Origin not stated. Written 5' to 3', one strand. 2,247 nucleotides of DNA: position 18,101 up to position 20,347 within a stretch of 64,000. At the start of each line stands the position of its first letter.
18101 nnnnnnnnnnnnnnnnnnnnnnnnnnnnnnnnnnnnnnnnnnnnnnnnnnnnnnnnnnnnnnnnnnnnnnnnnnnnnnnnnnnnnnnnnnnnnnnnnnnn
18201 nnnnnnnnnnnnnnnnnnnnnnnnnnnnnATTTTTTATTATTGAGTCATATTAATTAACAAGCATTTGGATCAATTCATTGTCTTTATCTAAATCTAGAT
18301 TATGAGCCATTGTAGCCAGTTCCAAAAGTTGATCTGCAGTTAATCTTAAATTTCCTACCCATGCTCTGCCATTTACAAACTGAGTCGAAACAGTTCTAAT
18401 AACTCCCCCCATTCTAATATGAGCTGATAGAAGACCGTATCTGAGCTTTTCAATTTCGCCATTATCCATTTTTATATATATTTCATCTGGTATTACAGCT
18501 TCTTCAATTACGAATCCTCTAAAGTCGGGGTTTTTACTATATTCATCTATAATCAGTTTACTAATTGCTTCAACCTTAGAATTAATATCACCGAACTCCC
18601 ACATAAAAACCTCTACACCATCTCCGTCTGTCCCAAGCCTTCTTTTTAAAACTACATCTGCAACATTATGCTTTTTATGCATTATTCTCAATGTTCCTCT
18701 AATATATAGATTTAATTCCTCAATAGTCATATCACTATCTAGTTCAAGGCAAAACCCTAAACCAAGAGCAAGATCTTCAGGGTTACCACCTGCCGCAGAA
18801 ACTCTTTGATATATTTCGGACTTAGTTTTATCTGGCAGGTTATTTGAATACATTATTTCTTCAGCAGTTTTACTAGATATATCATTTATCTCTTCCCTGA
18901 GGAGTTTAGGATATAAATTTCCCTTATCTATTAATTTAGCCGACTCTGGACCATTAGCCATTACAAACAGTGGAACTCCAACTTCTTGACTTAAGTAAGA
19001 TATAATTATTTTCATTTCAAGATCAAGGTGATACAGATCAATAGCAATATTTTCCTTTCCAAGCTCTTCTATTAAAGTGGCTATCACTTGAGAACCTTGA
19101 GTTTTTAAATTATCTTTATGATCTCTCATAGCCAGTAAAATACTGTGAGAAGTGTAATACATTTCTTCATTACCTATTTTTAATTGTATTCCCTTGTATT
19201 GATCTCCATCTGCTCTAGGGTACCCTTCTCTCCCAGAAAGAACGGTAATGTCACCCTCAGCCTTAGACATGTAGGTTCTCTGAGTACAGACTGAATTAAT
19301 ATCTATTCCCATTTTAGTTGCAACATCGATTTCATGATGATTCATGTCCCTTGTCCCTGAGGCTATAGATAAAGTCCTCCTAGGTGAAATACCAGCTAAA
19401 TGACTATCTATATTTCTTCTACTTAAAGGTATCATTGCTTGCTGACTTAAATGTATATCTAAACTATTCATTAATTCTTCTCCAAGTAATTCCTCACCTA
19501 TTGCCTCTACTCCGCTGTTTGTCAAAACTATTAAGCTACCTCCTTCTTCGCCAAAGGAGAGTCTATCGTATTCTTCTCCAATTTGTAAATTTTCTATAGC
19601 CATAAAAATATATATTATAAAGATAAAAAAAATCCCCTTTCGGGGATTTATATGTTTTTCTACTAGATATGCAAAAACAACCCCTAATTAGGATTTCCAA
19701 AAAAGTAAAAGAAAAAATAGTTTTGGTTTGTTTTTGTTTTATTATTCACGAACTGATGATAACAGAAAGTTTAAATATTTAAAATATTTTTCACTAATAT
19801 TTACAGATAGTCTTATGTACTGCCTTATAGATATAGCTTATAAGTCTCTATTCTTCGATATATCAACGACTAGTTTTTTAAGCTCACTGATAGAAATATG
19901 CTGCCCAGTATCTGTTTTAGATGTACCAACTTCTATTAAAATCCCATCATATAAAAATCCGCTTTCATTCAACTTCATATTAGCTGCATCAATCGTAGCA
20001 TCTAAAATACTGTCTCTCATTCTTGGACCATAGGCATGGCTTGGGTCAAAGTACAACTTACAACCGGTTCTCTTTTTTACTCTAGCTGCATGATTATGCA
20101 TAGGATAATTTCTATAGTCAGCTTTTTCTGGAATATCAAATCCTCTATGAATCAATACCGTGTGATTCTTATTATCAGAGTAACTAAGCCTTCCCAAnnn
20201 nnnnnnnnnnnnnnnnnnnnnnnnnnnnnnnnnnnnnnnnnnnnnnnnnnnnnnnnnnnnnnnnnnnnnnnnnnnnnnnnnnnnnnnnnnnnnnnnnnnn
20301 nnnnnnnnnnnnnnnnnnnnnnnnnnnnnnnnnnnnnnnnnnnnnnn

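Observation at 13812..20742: Compact operon for the chorismate-to-Phe/Tyr branch (with DAHP synthase) in an otherwise minimal-looking genome; contains three unknown ORFs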

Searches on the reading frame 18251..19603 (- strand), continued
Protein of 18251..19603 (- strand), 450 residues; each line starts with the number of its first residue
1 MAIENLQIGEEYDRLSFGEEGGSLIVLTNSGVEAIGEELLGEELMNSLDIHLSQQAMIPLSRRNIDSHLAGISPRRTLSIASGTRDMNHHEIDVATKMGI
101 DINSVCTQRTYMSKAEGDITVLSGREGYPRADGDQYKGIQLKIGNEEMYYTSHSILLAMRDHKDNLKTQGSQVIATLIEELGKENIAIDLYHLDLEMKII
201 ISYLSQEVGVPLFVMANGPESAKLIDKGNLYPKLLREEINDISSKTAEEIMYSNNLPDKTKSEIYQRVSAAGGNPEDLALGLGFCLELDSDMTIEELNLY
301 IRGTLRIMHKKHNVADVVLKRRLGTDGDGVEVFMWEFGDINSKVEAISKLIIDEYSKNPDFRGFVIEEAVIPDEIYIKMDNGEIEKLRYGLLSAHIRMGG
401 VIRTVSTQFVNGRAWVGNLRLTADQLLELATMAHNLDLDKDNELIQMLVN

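Call 59: fold_search(model_id=the predicted structure, library=pdb)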
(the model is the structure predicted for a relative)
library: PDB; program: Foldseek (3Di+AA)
matches with E <= 10: 576; with E <= 0.001: 66
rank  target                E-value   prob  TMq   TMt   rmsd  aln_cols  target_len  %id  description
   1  8ynd_G                4.0e-12  1.00  0.45  0.64   6.4       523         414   13  ATP-grasp peptide ligase from Streptomyces (released 2025-02-19)
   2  8ynq_B                1.0e-11  1.00  0.43  0.61   6.4       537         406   13  ATP-grasp peptide ligase from Streptomyces (released 2025-02-19)
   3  8yi6_A                2.9e-11  1.00  0.46  0.60   7.7       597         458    9  BesA wild-type from Streptomyces cattleyicolor (released 2025-03-05)
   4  8ynq_A                9.2e-11  1.00  0.44  0.62   6.9       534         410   12  ATP-grasp peptide ligase from Streptomyces (released 2025-02-19)
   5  8ynq_D                1.5e-10  1.00  0.44  0.63   7.5       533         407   13  ATP-grasp peptide ligase from Streptomyces (released 2025-02-19)
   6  3wvr_B                4.8e-10  1.00  0.44  0.60   7.3       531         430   10  Structure of ATP grasp protein with AMP (released 2014-11-19)
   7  3wvq_A                4.4e-09  1.00  0.47  0.64   6.2       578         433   11  Structure of ATP grasp protein (released 2014-11-19)
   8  3wvq_B                6.1e-09  1.00  0.44  0.61   8.8       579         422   12  Structure of ATP grasp protein (released 2014-11-19)
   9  2xcl                  1.1e-08  1.00  0.32  0.44  10.8       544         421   11  Nucleotide-bound Structures of Bacillus subtilis Glycinamide Ribonucleotide Synthetase (released 2011-03-23)
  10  2qk4_A                1.3e-08  1.00  0.37  0.51   7.8       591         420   12  Human glycinamide ribonucleotide synthetase (released 2007-07-24)
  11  3lp8                  1.9e-08  1.00  0.36  0.49  10.0       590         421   10  Crystal structure of phosphoribosylamine-glycine ligase from Ehrlichia chaffeensis (released 2010-02-23)
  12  3v4s_B                2.2e-08  1.00  0.34  0.49  11.6       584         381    9  Crystal Structure of ADP-ATP complex of purK: N5-carboxyaminoimidazole ribonucleotide synthetase (released 2013-02-13)
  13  3wvr_A                2.8e-08  1.00  0.43  0.60   7.6       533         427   10  Structure of ATP grasp protein with AMP (released 2014-11-19)
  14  3q2o_A                3.7e-08  1.00  0.35  0.52   9.7       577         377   10  Crystal Structure of purK: N5-carboxyaminoimidazole ribonucleotide synthetase (released 2011-10-26)
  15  3wvr_D                5.2e-08  1.00  0.43  0.60   8.8       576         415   11  Structure of ATP grasp protein with AMP (released 2014-11-19)
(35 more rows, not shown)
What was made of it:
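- On ATP-grasp superfamily (ligase gene 17736-19603): Foldseek against the PDB gives 66 hits at E<=1e-3, and all 50 listed are ATP-grasp enzymes (call 59).
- ATP-grasp fold: Foldseek E 4e-12 to 8ynd, 3e-11 to BesA and 5e-10 to PGM1 (call 59).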

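Call 60: search_protein_families(library=pfam, proteins=[L013:932-2332:+, L013:4220-5074:+, L013:5704-6996:-, L016:8505-9290:+, L016:11912-12970:+, L016:13242-15065:+, L017:12079-12654:+, L017:12641-14455:+, L018:4421-5290:+, L018:5345-6634:+], max_evalue=0.001)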
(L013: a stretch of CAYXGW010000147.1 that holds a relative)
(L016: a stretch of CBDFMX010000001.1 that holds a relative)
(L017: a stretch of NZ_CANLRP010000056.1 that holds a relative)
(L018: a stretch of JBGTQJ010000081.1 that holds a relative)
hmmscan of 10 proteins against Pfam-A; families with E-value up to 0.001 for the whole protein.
L013:932-2332:+ (466 aa): 4 families
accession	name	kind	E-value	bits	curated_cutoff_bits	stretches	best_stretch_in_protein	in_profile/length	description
PF01266.30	DAO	-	6.1e-19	69.2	27.9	1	11-438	2-350/353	FAD dependent oxidoreductase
PF00070.33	Pyr_redox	-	3.7e-06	27.8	22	0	10-48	1-39/82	Pyridine nucleotide-disulphide oxidoreductase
PF13450.12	NAD_binding_8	-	4.3e-05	24.1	21.9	0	13-43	1-31/68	NAD(P)-binding Rossmann-like domain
PF07992.20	Pyr_redox_2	-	0.00022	21.2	26.1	0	7-48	141-182/291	Pyridine nucleotide-disulphide oxidoreductase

L013:4220-5074:+ (284 aa): 1 family
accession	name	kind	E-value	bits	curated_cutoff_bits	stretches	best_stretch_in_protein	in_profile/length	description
PF00551.24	Formyl_trans_N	-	5.7e-17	62.5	26.1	1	98-212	54-169/181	Formyl transferase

L013:5704-6996:- (430 aa): 0 families

L016:8505-9290:+ (261 aa): 5 families
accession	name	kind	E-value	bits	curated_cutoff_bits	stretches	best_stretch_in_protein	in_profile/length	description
PF08241.18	Methyltransf_11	-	7.9e-19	68.5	21.2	1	43-131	2-95/95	Methyltransferase domain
PF13649.12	Methyltransf_25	-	5.2e-15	56.3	27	1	41-127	1-97/97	Methyltransferase domain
PF13847.12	Methyltransf_31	-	6.1e-10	39.4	27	1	39-132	5-110/145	Methyltransferase domain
PF08242.18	Methyltransf_12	-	1.4e-09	39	30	1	43-129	2-98/98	Methyltransferase domain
PF13489.12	Methyltransf_23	-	6.9e-06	26.3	27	1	16-131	1-116/164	Methyltransferase domain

L016:11912-12970:+ (352 aa): 2 families
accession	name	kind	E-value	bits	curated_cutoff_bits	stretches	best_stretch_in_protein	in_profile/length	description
PF00892.27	EamA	-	7.7e-40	136.7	28.2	2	201-333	2-132/135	EamA-like transporter family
PF03151.22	TPT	-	0.00023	21.1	30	0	113-289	60-237/291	Triose-phosphate Transporter family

L016:13242-15065:+ (607 aa): 3 families
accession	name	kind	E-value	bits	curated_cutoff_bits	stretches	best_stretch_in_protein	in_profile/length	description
PF01266.30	DAO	-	2.1e-26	93.7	27.9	1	152-581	2-350/353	FAD dependent oxidoreductase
PF07992.20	Pyr_redox_2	-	3.5e-05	23.8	26.1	0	131-185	124-178/291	Pyridine nucleotide-disulphide oxidoreductase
PF13450.12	NAD_binding_8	-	0.00081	20.1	21.9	0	155-184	2-31/68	NAD(P)-binding Rossmann-like domain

L017:12079-12654:+ (191 aa): 0 families

L017:12641-14455:+ (604 aa): 1 family
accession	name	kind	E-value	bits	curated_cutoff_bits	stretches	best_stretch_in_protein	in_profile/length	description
PF14903.11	WG_beta_rep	-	5.1e-117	381.9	25.6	10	253-287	1-35/35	WG containing repeat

L018:4421-5290:+ (289 aa): 1 family
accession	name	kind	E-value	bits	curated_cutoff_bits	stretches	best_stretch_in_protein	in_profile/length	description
PF00795.27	CN_hydrolase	-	3.4e-64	217.1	23.2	1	20-274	1-256/256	Carbon-nitrogen hydrolase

L018:5345-6634:+ (429 aa): 3 families
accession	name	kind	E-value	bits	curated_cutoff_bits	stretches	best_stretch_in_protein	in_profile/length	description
PF01546.33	Peptidase_M20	-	1.3e-20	74.6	24.6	1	81-410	2-205/206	Peptidase family M20/M25/M40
PF04389.22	Peptidase_M28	-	2.1e-06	28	21.3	1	64-152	1-82/193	Peptidase family M28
PF07687.19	M20_dimer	-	4.7e-05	23.7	21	1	216-314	5-103/107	Peptidase dimerisation domain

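Call 66: search_solved_structures(query=A3, max_evalue=1)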
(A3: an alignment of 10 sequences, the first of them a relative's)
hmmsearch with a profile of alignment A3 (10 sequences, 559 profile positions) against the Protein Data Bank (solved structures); distinct sequences matched with E-value up to 1: 1.
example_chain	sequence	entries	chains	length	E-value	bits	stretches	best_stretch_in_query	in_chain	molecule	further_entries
8hmg_A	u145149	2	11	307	0.93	11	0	380-428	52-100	E3 ubiquitin-protein ligase RGLG2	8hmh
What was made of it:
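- On ATP-grasp superfamily (ligase gene 17736-19603): No PDB sequence hit with the family profile (call 66).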

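Call 70: search_protein_families(library=pfam, proteins=[L021:8019-8906:+, L027:6616-7353:+, L027:7350-8090:+, L014:11603-12601:-, L021:14088-15329:+, L022:8320-9552:+, L022:11542-12696:+, L022:4523-5839:+, L021:11935-14325:+, L019:7155-9833:+], max_evalue=0.001)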
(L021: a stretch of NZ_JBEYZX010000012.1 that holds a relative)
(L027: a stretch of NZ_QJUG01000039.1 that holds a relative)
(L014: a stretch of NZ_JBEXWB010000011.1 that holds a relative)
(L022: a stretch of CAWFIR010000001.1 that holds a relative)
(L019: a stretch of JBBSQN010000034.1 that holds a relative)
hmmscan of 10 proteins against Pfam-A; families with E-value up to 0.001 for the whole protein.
L021:8019-8906:+ (295 aa): 5 families
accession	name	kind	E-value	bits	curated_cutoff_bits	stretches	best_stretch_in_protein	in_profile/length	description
PF13561.12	adh_short_C2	-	4.3e-65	220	27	1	49-280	1-235/236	Enoyl-(Acyl carrier protein) reductase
PF00106.31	adh_short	-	2.8e-48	164.4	26.6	1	44-233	2-192/195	short chain dehydrogenase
PF23441.1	SDR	-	3.1e-09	37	27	1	91-281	65-256/258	SDR-like rossmann domain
PF08659.16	KR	-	2e-05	25.1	22.6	1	46-160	4-123/180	KR domain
PF01370.27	Epimerase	-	0.00046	20.1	20.9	1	45-107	1-61/240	NAD dependent epimerase/dehydratase family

L027:6616-7353:+ (245 aa): 4 families
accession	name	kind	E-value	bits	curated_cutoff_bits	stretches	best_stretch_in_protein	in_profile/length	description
PF13561.12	adh_short_C2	-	7.8e-65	219.2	27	1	13-238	1-236/236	Enoyl-(Acyl carrier protein) reductase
PF00106.31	adh_short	-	4.6e-50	170.3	26.6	1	7-188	1-193/195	short chain dehydrogenase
PF08659.16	KR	-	1.4e-05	25.5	22.6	0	44-148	56-153/180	KR domain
PF01370.27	Epimerase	-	0.00014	21.8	20.9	1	10-61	2-61/240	NAD dependent epimerase/dehydratase family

L027:7350-8090:+ (246 aa): 2 families
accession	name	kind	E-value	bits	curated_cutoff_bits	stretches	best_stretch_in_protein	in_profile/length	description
PF07722.19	Peptidase_C26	-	4.7e-59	200.2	20.5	1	7-219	1-219/219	Peptidase C26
PF00117.34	GATase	-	4.3e-20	72.6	22.8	1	90-230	53-183/190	Glutamine amidotransferase class-I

L014:11603-12601:- (332 aa): 2 families
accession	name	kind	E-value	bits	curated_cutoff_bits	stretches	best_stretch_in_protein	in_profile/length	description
PF07722.19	Peptidase_C26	-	6.2e-54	183.5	20.5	1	102-291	24-219/219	Peptidase C26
PF00117.34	GATase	-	3.4e-11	43.6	22.8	1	170-292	61-173/190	Glutamine amidotransferase class-I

L021:14088-15329:+ (413 aa): 1 family
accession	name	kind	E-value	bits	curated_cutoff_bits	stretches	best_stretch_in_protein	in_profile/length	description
PF00551.24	Formyl_trans_N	-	1.9e-18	67.3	26.1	1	231-347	56-172/181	Formyl transferase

L022:8320-9552:+ (410 aa): 3 families
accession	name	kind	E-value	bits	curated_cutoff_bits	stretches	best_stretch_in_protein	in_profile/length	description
PF01053.26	Cys_Met_Meta_PP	-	1.1e-130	436.1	27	1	25-409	2-380/381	Cys/Met metabolism PLP-dependent enzyme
PF01041.23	DegT_DnrJ_EryC1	-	0.00034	20.4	19.8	1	77-209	24-156/360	DegT/DnrJ/EryC1/StrS aminotransferase family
PF00266.25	Aminotran_5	-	0.00038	20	21.5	1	98-225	70-203/371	Aminotransferase class-V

L022:11542-12696:+ (384 aa): 1 family
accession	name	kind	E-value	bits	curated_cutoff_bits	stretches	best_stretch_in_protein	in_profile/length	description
PF00150.24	Cellulase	-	2.4e-06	27.7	23.5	1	155-329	82-267/272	Cellulase (glycosyl hydrolase family 5)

L022:4523-5839:+ (438 aa): 1 family
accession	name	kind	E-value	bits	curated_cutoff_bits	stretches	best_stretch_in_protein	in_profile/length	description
PF00709.27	Adenylsucc_synt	-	9.4e-180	598.2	27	1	11-428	1-416/416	Adenylosuccinate synthetase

L021:11935-14325:+ (796 aa): 1 family
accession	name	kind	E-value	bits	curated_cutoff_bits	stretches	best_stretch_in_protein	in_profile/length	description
PF01266.30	DAO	-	9.6e-25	88.3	27.9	1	437-758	45-350/353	FAD dependent oxidoreductase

L019:7155-9833:+ (892 aa): 5 families
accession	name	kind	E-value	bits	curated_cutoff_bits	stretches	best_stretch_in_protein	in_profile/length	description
PF01266.30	DAO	-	9.3e-28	98.2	27.9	1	137-564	2-351/353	FAD dependent oxidoreductase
PF08241.18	Methyltransf_11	-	6e-16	59.3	21.2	1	660-749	1-94/95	Methyltransferase domain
PF13649.12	Methyltransf_25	-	2.9e-13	50.7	27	1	659-746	1-97/97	Methyltransferase domain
PF08242.18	Methyltransf_12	-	9.2e-08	33.2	30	1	660-748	1-98/98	Methyltransferase domain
PF13489.12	Methyltransf_23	-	4.7e-05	23.6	27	1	654-748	21-114/164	Methyltransferase domain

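Call 78: find_related_loci(query=A3, collection=metagenome_contigs, flank=8000)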
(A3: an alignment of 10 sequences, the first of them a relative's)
Query A3 (617 aa) in metagenome_contigs; peptide patterns used: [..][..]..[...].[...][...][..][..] (x = any residue, [..] = any of these).
49 stretches matched a pattern; 13 encode a relative of the query (tblastn E <= 1e-3); 13 distinct loci.
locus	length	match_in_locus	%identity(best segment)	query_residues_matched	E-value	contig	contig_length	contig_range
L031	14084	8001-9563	28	38-601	4e-57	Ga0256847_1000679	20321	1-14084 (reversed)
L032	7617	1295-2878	27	31-615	2e-53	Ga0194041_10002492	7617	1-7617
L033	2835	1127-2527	29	1-538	3e-52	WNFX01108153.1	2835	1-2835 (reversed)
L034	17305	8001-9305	30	31-538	1e-51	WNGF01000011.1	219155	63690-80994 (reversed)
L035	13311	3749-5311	28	44-611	5e-51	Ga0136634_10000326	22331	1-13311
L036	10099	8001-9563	28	44-611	5e-51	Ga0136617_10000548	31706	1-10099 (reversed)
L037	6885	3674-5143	27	82-617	3e-46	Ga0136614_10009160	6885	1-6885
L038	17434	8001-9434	28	72-611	1e-45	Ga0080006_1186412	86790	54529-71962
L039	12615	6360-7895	24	44-600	5e-45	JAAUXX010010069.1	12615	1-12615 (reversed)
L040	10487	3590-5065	26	76-615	7e-45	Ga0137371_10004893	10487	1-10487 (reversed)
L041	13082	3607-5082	26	76-615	7e-45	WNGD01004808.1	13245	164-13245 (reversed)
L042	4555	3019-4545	26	46-612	3e-43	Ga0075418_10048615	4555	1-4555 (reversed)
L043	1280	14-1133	27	164-616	2e-24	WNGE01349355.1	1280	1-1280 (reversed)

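Call 104: search_protein_families(library=pfam, proteins=[L031:5729-7030:+, L031:7027-7887:+, L031:9816-11030:+, L032:3206-4198:+, L032:4200-5267:+, L032:5393-6436:+, L039:4532-5287:+, L039:5293-5883:+, L039:7993-8463:+, L039:2765-4081:-], max_evalue=0.001)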
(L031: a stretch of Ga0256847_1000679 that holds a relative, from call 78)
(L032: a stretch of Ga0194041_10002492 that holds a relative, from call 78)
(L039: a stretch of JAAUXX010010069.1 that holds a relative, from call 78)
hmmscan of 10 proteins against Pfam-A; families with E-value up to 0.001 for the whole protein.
L031:5729-7030:+ (433 aa): 3 families
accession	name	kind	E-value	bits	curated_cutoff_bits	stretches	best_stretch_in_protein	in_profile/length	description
PF01546.33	Peptidase_M20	-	7.8e-24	85.2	24.6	1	83-411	1-204/206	Peptidase family M20/M25/M40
PF07687.19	M20_dimer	-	1.4e-07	31.8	21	1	218-318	5-105/107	Peptidase dimerisation domain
PF04389.22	Peptidase_M28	-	3e-06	27.5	21.3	1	67-156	1-84/193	Peptidase family M28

L031:7027-7887:+ (286 aa): 1 family
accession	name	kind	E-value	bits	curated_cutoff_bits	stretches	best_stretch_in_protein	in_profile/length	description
PF01177.27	Asp_Glu_race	-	3.3e-09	37.3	31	1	70-203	66-187/211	Asp/Glu/Hydantoin racemase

L031:9816-11030:+ (404 aa): 2 families
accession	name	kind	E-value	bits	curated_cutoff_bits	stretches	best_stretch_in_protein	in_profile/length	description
PF01546.33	Peptidase_M20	-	9e-39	133.9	24.6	1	78-389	1-201/206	Peptidase family M20/M25/M40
PF07687.19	M20_dimer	-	4.8e-11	43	21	1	194-281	9-95/107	Peptidase dimerisation domain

L032:3206-4198:+ (330 aa): 1 family
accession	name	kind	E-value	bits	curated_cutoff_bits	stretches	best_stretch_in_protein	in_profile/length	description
PF00291.31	PALP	-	1.2e-64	219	35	1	8-295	3-295/295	Pyridoxal-phosphate dependent enzyme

L032:4200-5267:+ (355 aa): 1 family
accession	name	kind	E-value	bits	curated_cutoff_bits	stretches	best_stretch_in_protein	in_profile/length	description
PF02423.21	OCD_Mu_crystall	-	6e-61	206.6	24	1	40-345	17-312/314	Ornithine cyclodeaminase/mu-crystallin family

L032:5393-6436:+ (347 aa): 1 family
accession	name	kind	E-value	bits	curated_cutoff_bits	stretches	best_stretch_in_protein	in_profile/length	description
PF14518.11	Haem_oxygenas_2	-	2.8e-29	102.6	28.9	1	155-332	2-176/177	Iron-containing redox enzyme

L039:4532-5287:+ (251 aa): 0 families

L039:5293-5883:+ (196 aa): 1 family
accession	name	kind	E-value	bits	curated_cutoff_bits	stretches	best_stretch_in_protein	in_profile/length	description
PF13640.12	2OG-FeII_Oxy_3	-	8.4e-07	30.3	27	1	87-170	7-94/98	2OG-Fe(II) oxygenase superfamily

L039:7993-8463:+ (156 aa): 1 family
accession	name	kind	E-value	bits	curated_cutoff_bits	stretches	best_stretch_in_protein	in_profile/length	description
PF02566.24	OsmC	-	2.4e-14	54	27.5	1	51-149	2-98/100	OsmC-like protein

L039:2765-4081:- (438 aa): 2 families
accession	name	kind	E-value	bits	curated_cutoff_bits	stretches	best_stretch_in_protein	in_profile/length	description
PF13173.12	AAA_14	-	2.5e-20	73.2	27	1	18-149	2-129/129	AAA domain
PF13635.12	DUF4143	-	5.9e-18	65.6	28.1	1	219-384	1-160/160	Domain of unknown function (DUF4143)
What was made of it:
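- On BesA/PGM1-type amino-acid or peptide ligase: Only fold similarity and gene neighbourhoods are available: C26 hydrolase, M20 peptidases, a racemase and SbnA/B-like genes (calls 60, 70, 104).
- Ligase relatives sit in amino-acid/dipeptide-type clusters with M20 peptidases, a racemase and SbnA/B-like genes (calls 60, 70, 104).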

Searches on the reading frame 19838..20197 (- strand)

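Call 3: search_protein_families(library=pfam, proteins=[window:19838-20197:-], max_evalue=0.01)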
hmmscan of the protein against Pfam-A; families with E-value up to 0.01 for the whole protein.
window:19838-20197:- (119 aa): 0 families

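Call 4: search_protein_families(library=ncbifam, proteins=[window:19838-20197:-], max_evalue=0.01)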
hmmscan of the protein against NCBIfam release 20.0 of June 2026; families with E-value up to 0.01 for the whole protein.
window:19838-20197:- (119 aa): 1 family
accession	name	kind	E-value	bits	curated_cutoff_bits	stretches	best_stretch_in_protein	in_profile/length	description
NF006421.0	PRK08673.1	subfamily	0.009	15.3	335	0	11-115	230-328/338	3-deoxy-7-phosphoheptulonate synthase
